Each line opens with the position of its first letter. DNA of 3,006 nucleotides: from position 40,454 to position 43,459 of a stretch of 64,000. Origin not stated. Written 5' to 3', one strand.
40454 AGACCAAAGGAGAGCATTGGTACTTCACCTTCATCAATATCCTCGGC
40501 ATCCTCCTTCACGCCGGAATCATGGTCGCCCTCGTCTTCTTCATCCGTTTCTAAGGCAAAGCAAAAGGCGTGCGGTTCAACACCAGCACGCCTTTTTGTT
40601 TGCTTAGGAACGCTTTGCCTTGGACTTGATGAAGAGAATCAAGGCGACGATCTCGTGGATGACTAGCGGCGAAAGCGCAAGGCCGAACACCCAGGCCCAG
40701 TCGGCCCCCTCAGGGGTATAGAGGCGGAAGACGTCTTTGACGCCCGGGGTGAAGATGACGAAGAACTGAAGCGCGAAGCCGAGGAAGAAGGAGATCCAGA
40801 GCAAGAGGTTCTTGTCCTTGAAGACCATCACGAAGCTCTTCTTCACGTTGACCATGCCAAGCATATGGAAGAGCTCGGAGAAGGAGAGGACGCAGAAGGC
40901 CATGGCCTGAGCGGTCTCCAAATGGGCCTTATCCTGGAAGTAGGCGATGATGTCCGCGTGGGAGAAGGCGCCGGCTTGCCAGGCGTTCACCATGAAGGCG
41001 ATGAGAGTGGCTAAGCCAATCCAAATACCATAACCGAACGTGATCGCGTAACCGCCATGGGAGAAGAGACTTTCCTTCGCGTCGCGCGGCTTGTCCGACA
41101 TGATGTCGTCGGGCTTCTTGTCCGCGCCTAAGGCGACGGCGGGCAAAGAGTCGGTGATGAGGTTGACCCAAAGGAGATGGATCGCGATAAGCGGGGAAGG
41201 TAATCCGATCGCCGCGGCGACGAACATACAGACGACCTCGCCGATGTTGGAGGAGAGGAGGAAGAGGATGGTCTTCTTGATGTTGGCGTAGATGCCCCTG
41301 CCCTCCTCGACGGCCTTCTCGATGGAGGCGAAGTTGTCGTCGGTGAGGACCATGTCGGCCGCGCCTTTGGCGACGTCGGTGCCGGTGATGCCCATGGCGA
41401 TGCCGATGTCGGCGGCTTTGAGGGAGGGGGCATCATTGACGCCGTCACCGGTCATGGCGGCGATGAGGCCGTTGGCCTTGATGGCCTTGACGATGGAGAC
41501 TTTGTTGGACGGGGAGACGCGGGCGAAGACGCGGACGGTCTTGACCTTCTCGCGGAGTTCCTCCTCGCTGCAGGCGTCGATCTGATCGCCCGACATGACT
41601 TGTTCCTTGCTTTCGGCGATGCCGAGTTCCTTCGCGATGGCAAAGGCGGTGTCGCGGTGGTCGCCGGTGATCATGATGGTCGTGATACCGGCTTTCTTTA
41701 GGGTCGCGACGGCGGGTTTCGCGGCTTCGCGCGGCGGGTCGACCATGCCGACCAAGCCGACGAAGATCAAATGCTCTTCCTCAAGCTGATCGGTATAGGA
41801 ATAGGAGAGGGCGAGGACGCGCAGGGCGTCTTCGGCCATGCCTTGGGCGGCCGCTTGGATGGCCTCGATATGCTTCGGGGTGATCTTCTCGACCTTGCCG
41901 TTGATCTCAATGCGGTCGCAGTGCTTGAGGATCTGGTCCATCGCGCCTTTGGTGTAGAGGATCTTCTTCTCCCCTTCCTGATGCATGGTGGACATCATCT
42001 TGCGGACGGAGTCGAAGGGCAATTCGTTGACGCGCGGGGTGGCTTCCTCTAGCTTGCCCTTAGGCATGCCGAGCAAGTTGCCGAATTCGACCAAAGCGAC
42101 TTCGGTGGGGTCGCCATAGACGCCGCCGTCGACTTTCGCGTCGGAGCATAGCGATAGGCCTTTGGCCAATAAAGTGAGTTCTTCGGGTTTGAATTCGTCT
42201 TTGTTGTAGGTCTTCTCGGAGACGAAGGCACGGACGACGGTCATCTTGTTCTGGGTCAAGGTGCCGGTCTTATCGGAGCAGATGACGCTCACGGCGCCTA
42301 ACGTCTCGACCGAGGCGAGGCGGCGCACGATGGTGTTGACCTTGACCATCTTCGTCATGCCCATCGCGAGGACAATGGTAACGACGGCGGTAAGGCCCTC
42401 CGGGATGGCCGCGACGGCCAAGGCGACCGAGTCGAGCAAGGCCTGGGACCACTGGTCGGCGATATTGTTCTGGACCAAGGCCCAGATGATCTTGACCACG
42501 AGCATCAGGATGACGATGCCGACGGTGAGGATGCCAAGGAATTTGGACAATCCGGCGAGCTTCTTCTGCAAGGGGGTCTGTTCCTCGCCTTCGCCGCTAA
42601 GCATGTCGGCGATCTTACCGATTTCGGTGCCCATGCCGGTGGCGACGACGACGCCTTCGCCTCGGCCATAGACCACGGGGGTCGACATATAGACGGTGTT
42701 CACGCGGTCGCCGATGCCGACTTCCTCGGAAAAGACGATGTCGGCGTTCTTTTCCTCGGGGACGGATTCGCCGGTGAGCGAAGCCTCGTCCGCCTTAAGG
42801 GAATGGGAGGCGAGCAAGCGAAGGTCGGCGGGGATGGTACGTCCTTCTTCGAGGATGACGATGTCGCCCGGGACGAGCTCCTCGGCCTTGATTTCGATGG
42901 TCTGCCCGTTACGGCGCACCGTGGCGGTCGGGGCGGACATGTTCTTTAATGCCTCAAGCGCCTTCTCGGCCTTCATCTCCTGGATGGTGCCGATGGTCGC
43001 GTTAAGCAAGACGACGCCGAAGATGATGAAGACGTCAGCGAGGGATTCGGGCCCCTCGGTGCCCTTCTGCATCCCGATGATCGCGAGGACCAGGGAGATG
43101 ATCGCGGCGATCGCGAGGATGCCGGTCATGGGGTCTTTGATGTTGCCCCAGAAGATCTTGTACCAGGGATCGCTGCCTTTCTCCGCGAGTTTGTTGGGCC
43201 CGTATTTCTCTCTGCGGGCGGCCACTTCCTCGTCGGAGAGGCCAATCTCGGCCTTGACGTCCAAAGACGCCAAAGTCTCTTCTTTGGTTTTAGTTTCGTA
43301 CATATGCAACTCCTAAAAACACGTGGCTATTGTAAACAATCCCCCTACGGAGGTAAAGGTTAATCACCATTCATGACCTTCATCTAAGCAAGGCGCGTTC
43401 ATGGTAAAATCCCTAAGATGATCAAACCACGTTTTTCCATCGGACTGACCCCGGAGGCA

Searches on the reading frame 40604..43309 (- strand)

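Call 18: search_protein_families(library=pfam, proteins=[window:40604-43309:-], max_evalue=0.01)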
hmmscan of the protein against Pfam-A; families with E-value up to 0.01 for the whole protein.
window:40604-43309:- (901 aa): 7 families
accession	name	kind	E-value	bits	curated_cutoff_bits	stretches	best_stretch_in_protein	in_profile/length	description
PF00122.25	E1-E2_ATPase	-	3.3e-48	164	28.1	1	124-323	2-180/181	E1-E2 ATPase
PF00689.26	Cation_ATPase_C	-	1.6e-42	145.7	27.3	1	704-890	1-174/175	Cation transporting ATPase, C-terminus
PF13246.12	Cation_ATPase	-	7.8e-21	74.3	21.7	1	394-467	16-91/91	Cation transport ATPase (P-type)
PF00690.31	Cation_ATPase_N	-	4.5e-20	71.5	20.4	1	5-72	2-69/69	Cation transporter/ATPase, N-terminus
PF00702.32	Hydrolase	-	2.5e-18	67.6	26.4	1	341-634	2-191/191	haloacid dehalogenase-like hydrolase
PF12710.13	HAD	-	0.0055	17.6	27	0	525-630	83-188/189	haloacid dehalogenase-like hydrolase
PF08282.18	Hydrolase_3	-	0.0059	16.8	20.9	0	619-666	208-254/255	haloacid dehalogenase-like hydrolase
